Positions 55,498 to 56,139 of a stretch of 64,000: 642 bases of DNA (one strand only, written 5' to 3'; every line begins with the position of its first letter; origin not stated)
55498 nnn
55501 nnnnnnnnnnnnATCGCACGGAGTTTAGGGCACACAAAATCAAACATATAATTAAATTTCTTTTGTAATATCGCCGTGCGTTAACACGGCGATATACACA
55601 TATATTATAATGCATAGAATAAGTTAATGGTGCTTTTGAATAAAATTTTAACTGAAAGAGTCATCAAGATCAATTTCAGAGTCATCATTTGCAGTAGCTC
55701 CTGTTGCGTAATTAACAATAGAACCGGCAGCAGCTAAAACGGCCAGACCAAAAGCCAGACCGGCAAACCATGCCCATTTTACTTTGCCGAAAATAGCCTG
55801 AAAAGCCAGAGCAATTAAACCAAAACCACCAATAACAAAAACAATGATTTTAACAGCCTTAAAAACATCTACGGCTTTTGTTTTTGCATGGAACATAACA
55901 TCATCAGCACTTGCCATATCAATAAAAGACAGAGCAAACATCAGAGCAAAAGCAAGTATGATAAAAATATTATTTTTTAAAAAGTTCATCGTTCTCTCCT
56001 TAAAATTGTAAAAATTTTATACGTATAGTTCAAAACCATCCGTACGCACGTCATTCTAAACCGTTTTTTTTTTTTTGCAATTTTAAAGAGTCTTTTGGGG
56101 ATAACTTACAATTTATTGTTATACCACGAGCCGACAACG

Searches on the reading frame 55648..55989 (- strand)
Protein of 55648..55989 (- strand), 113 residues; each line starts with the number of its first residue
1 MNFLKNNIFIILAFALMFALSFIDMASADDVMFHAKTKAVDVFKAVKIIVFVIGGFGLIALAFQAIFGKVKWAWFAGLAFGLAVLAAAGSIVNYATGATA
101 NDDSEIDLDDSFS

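Call 9: search_protein_families(library=pfam, proteins=[window:55648-55989:-], max_evalue=0.001)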
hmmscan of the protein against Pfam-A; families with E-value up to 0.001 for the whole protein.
window:55648-55989:- (113 aa): 1 family
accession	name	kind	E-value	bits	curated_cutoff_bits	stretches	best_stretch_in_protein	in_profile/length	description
PF04956.18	TrbC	-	2.7e-07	31.1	27.9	1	4-94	8-97/98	TrbC/VIRB2 pilin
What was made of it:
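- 55648..55989 (-): Detached fourth VirB2 paralogue in a variable region. PF04956 E 2.7e-7 (call 9).
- Checked: A fourth VirB2 gene lies at 55648-55989 on the minus strand (call 9).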
